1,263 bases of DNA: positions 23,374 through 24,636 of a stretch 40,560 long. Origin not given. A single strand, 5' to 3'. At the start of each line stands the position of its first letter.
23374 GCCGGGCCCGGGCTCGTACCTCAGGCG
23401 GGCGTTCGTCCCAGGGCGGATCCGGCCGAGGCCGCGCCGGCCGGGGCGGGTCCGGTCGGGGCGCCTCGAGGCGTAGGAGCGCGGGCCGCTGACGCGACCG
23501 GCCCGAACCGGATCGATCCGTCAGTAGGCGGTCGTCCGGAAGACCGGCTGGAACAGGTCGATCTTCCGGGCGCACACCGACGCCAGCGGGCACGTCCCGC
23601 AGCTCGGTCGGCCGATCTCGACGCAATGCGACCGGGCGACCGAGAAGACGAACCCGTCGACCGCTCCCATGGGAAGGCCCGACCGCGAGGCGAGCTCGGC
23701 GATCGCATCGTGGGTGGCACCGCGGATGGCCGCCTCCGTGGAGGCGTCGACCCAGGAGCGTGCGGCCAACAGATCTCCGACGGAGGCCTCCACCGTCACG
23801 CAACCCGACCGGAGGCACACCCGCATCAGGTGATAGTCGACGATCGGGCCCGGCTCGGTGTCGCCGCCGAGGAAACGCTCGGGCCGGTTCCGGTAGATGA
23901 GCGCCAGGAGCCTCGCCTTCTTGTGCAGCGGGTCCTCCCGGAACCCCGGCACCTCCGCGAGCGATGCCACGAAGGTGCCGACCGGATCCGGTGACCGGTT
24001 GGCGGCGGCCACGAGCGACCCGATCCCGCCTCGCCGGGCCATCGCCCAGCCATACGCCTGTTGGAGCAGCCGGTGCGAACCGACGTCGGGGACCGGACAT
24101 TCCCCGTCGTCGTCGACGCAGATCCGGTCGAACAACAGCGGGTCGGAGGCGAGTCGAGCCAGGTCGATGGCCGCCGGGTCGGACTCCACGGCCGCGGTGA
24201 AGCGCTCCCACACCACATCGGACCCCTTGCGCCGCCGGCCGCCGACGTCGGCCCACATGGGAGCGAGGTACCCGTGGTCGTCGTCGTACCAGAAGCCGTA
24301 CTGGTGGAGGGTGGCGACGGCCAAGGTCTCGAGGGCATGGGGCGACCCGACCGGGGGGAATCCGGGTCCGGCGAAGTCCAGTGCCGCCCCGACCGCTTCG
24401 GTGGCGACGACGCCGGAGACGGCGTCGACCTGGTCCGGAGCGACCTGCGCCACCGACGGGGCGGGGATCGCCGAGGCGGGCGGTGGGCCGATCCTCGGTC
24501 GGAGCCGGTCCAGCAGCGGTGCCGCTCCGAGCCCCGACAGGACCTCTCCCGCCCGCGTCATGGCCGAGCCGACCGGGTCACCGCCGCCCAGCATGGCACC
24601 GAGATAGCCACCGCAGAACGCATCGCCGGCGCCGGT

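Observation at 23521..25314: Single-polypeptide fusion of a PfkB kinase with a QNG1/DUF2419-like nucleoside(-phosphate) glycosylase domain, just downstream of typA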

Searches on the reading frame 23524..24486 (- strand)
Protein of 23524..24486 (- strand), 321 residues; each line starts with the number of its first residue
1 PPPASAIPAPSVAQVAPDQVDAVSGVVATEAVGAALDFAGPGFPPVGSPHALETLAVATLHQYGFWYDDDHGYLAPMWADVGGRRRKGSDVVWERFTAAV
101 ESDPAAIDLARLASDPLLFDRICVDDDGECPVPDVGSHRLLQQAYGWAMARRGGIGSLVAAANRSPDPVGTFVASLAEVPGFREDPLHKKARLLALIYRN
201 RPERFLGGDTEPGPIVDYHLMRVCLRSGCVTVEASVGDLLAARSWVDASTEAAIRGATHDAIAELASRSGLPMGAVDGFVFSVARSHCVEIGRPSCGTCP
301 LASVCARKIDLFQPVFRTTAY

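Call 5: search_protein_families(library=pfam, proteins=[window:23524-24486:-], max_evalue=10)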
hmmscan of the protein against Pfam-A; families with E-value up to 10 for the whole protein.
seq(321 aa): 2 families
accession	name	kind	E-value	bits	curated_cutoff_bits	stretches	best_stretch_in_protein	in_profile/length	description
PF10576.14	EndIII_4Fe-2S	-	0.035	14.9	20.5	1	293-305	5-17/17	Iron-sulfur binding domain of endonuclease III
PF00730.31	HhH-GPD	-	0.24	12.2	26.2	1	187-228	58-87/108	HhH-GPD superfamily base excision DNA repair protein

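Call 6: search_solved_structures(query=window:23524-24486:-, max_evalue=10, show_alignments=3)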
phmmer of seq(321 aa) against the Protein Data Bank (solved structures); distinct sequences matched with E-value up to 10: 0.

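Call 12: search_solved_structures(query=A2, max_evalue=10, show_alignments=3)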
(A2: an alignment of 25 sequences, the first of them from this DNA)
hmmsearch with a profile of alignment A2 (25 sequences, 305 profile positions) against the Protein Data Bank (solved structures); distinct sequences matched with E-value up to 10: 6.
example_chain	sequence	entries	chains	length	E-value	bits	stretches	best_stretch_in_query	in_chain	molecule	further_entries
3ouo_A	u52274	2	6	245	0.47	12.7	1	118-193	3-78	Nucleoprotein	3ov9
8a5c_A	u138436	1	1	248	0.61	12.3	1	241-290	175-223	Endonuclease III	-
8a5f_A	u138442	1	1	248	0.65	12.2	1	241-290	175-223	Endonuclease III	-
4unf_A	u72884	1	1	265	0.7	12.1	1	241-290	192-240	ENDONUCLEASE III-1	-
3lyf_A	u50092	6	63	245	1.1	11.5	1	118-193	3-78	Nucleocapsid protein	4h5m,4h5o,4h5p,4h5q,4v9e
2abk_A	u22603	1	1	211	2.6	10.2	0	263-293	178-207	ENDONUCLEASE III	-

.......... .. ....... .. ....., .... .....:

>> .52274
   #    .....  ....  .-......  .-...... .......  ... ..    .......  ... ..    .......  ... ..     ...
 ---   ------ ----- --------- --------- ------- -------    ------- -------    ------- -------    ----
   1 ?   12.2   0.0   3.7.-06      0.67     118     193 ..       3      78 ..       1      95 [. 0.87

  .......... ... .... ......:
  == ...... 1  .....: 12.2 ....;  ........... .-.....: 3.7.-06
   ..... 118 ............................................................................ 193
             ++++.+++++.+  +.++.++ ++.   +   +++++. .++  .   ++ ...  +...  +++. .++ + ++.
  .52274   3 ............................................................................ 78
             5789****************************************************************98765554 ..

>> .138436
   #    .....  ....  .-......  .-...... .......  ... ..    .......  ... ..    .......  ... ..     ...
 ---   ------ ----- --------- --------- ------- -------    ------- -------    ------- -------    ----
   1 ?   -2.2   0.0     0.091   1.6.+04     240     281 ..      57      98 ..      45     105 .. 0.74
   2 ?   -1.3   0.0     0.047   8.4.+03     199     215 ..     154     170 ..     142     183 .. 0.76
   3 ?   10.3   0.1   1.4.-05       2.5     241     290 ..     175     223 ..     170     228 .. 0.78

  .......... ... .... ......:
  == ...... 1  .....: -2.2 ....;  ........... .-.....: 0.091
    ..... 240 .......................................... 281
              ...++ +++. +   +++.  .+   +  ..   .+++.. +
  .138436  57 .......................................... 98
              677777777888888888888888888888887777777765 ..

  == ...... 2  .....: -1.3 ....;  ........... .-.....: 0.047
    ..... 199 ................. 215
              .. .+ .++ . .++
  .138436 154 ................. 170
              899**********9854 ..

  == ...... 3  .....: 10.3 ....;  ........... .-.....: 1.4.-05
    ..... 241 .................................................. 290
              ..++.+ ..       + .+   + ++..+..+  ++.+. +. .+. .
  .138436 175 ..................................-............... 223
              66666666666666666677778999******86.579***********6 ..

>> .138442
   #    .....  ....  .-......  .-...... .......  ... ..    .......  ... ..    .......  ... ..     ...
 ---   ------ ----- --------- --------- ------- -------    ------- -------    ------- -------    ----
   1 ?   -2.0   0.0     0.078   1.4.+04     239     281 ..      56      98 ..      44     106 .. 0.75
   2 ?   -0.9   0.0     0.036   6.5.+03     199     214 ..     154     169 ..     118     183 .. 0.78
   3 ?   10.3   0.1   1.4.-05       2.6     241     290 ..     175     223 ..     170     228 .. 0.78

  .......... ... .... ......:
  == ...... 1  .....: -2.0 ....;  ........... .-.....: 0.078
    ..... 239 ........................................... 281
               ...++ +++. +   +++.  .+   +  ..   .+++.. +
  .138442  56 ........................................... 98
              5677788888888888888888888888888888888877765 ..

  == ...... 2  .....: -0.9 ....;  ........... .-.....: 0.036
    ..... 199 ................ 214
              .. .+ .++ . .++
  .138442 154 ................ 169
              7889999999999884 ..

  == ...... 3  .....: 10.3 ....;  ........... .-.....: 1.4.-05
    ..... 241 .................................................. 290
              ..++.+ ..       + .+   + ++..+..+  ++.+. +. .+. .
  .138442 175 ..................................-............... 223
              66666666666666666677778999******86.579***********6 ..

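Call 13: search_protein_families(library=pfam, alignment_id=A2, max_evalue=10)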
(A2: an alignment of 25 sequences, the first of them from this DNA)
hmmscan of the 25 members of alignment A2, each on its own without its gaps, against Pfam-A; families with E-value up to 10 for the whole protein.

A. member 1, seq(302 aa): 2 families
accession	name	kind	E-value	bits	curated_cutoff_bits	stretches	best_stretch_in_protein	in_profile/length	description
PF10576.14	EndIII_4Fe-2S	-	0.033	15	20.5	1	274-286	5-17/17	Iron-sulfur binding domain of endonuclease III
PF00730.31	HhH-GPD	-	0.2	12.4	26.2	1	168-209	58-87/108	HhH-GPD superfamily base excision DNA repair protein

B. families by the number of members that match (of 25 scanned): 8 families
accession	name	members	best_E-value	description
PF10576.14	EndIII_4Fe-2S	10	0.033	Iron-sulfur binding domain of endonuclease III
PF10343.14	Q_salvage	5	1.6e-09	Queuosine salvage protein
PF02467.21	Whib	3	0.029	Transcription factor WhiB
PF03872.18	RseA_N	1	0.02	Anti sigma-E protein RseA, N-terminal domain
PF18561.7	Regnase_1_C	1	0.068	Endoribonuclease Regnase 1/ ZC3H12 C-terminal domain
PF14588.11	YjgF_endoribonc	1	0.19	YjgF/chorismate_mutase-like, putative endoribonuclease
PF00730.31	HhH-GPD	1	0.2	HhH-GPD superfamily base excision DNA repair protein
PF18221.6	MU2_FHA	1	0.28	Mutator 2 Fork head associated domain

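Call 30: search_protein_representatives(alignment_id=A2)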
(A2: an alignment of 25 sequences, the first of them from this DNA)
Query: 25 sequences, 305 profile positions. Proteins with E-value up to 0.001 (for the whole library): 736; up to 1e-10: 451; up to 1e-30: 109. The best 150 are listed.
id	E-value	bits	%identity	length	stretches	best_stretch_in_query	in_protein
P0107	1.3e-139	480.9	-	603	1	3-305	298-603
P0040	3.4e-133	459.8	-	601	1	1-305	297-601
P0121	5.3e-129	446.1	-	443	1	1-305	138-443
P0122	2.1e-127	440.8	-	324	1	1-305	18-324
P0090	8.4e-122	422.4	-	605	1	1-305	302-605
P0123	6.0e-90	317.8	-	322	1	4-305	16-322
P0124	3.5e-89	315.3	-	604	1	1-305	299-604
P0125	3.7e-89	315.2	-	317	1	3-305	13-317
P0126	7.7e-89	314.2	-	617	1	1-305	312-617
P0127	9.8e-89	313.8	-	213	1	93-305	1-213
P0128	6.0e-88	311.2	-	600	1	4-305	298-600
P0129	3.6e-85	302.1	-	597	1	2-305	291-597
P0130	4.1e-85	301.9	-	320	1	3-305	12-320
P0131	9.4e-85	300.7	-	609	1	1-305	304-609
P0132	3.7e-84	298.8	-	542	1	1-305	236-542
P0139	1.9e-81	289.9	-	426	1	1-305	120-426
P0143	1.9e-80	286.6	-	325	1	22-305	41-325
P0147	9.4e-78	277.8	-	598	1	15-305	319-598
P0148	1.7e-77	276.9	-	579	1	17-305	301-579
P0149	9.8e-77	274.4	-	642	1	13-305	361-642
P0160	2.6e-71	256.6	-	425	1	3-305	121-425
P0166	3.9e-68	246.2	-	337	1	23-305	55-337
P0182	2.2e-61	224.0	-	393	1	1-240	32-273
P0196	1.5e-46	175.3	-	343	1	23-305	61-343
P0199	5.4e-45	170.2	-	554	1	23-299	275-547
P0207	1.6e-39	152.2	-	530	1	1-182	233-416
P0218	5.2e-35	137.4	-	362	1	26-305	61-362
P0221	5.2e-34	134.1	-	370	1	20-214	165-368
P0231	1.3e-28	116.4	-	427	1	54-290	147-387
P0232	3.3e-28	115.1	-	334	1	60-290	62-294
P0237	1.1e-26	110.0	-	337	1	55-298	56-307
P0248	7.3e-25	104.0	-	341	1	55-289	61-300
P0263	5.2e-23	98.0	-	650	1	55-280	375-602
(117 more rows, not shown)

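Call 31: search_protein_families(library=pfam, proteins=[P0122, P0125, P0143, P0166, P0196, P0218, P0232, P0237, P0248, P0263], max_evalue=0.01)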
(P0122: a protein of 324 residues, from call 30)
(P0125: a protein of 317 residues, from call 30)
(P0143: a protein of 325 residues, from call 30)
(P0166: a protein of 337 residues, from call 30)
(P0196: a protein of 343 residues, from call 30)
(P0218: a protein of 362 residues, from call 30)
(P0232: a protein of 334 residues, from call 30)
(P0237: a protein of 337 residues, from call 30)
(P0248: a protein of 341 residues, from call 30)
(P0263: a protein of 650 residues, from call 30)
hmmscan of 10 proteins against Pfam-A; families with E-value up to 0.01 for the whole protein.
P0122 (324 aa): 1 family
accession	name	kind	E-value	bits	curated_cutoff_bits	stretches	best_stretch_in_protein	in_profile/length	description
PF10343.14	Q_salvage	-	0.0018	18.3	25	1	60-176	21-134/285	Queuosine salvage protein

P0125 (317 aa): 0 families

P0143 (325 aa): 1 family
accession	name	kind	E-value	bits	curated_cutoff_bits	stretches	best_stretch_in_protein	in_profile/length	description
PF10343.14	Q_salvage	-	0.00096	19.2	25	1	48-153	7-108/285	Queuosine salvage protein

P0166 (337 aa): 1 family
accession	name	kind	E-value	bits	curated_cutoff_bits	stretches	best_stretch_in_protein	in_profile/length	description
PF10343.14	Q_salvage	-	0.0011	19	25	1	60-197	6-145/285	Queuosine salvage protein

P0196 (343 aa): 0 families

P0218 (362 aa): 1 family
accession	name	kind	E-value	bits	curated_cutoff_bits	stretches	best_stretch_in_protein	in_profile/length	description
PF10343.14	Q_salvage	-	4.3e-11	43.4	25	1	64-308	7-236/285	Queuosine salvage protein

P0232 (334 aa): 2 families
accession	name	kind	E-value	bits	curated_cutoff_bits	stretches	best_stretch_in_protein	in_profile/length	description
PF10343.14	Q_salvage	-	7.1e-06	26.2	25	1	83-151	57-124/285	Queuosine salvage protein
PF09171.15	AGOG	-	0.0053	16.6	26.1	1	155-274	123-234/248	N-glycosylase/DNA lyase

P0237 (337 aa): 1 family
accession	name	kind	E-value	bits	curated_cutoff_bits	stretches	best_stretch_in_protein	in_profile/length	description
PF10343.14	Q_salvage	-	1e-11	45.4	25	1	68-272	43-264/285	Queuosine salvage protein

P0248 (341 aa): 1 family
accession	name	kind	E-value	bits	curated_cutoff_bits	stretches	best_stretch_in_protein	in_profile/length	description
PF10343.14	Q_salvage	-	7.6e-10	39.3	25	1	39-182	3-143/285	Queuosine salvage protein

P0263 (650 aa): 0 families

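Call 39: predict_structure(alignment_id=A2)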
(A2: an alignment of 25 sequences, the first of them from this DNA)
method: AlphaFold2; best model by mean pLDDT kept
length: 302 residues; sequences in the alignment: 25
mean_pLDDT: 94.2   pTM: 0.92
mean pLDDT of the five models: 94.2, 93.4, 92.8, 92.7, 90.6
residues with pLDDT >= 90: 263; 70-90: 34; 50-70: 2; < 50: 3
segments of 3 or more residues with pLDDT < 50: 300-302
pLDDT, mean of each block of 10 residues (from residue 1): 95 88 94 98 91 91 93 97 97 98 97 93 97 97 98 97 92 97 94 92 98 97 93 95 98 95 95 93 97 79 43
secondary structure, 60 per line:
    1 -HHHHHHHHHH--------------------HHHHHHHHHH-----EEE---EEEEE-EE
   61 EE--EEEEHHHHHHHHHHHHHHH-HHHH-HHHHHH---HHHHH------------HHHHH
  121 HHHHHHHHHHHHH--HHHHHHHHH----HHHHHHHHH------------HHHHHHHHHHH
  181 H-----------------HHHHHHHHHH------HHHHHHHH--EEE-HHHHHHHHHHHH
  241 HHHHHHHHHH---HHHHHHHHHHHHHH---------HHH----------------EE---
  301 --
elements in order: H2-11 H32-41 E47-49 E53-57 E59-62 E65-68 H69-83 H85-88 H90-95 H99-103 H116-133 H136-144 H149-157 H170-181 H199-208 H215-222 E225-227 H229-250 H254-267

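Call 42: fold_search(model_id=the predicted structure, library=pdb)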
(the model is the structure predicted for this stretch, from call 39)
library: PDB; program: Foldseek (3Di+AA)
matches with E <= 10: 56; with E <= 0.001: 14
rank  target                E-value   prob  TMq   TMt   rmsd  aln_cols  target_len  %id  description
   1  7u07_B                3.1e-09  1.00  0.72  0.68   3.2       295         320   20  Crystal structure of queuine salvage enzyme DUF2419, apo form (released 2022-12-21)
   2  7u1o_B                9.0e-09  1.00  0.72  0.68   3.2       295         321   20  Crystal structure of queuine salvage enzyme DUF2419 complexed with queuosine (released 2022-12-21)
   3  7u07_A                1.2e-08  1.00  0.71  0.67   3.5       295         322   20  Crystal structure of queuine salvage enzyme DUF2419, apo form (released 2022-12-21)
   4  7u91_A                1.5e-08  1.00  0.74  0.70   3.1       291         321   20  Crystal structure of queuine salvage enzyme DUF2419, in complex with queuosine-5'-monophosphate (released 2022-12-21)
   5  7ulc_B                2.0e-08  1.00  0.72  0.68   3.3       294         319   19  Crystal structure of queuine salvage enzyme DUF2419 mutant D231N, in complex with queuosine-5'-monophosphate (released 2022-12-21)
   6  7u5a_B                2.5e-08  1.00  0.75  0.71   3.9       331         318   19  Crystal structure of queuine salvage enzyme DUF2419 mutant K199C, complexed with queuosine (released 2022-12-21)
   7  7ulc_A                2.9e-08  1.00  0.72  0.70   3.3       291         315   20  Crystal structure of queuine salvage enzyme DUF2419 mutant D231N, in complex with queuosine-5'-monophosphate (released 2022-12-21)
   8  7uk3                  4.6e-08  1.00  0.72  0.69   4.3       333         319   19  Crystal structure of queuine salvage enzyme DUF2419, wild-type (non-His6x tagged) (released 2022-12-21)
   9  7u5a_A                4.8e-08  1.00  0.77  0.73   3.4       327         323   19  Crystal structure of queuine salvage enzyme DUF2419 mutant K199C, complexed with queuosine (released 2022-12-21)
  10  7ugk_A                6.9e-08  1.00  0.75  0.67   4.7       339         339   15  Crystal structure of the human queuine salvage enzyme DUF2419, wild-type apo form (released 2022-12-21)
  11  7ugk_B                1.5e-07  1.00  0.77  0.68   4.1       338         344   14  Crystal structure of the human queuine salvage enzyme DUF2419, wild-type apo form (released 2022-12-21)
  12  8dw4_A                2.3e-04  1.00  0.51  0.45   5.3       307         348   15  Glycosylase MutY variant N146S in complex with DNA containing d(8-oxo-G) paired with an abasic site product (AP) gener (released 2022-11-30)
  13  8dvy_A                5.8e-04  1.00  0.46  0.40   4.1       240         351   17  DNA glycosylase MutY variant N146S in complex with DNA containing d(8-oxo-G) paired with an enzyme-generated abasic si (released 2022-11-30)
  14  8dvp_A                9.7e-04  1.00  0.46  0.40   4.4       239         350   18  Glycosylase MutY variant N146S in complex with DNA containing d(8-oxo-G) paired with substrate purine (released 2022-11-30)
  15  1xqo                  3.8e-02  0.98  0.44  0.51   9.1       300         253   14  Crystal structure of native Pa-AGOG, 8-oxoguanine DNA glycosylase from Pyrobaculum aerophilum (released 2004-11-16)
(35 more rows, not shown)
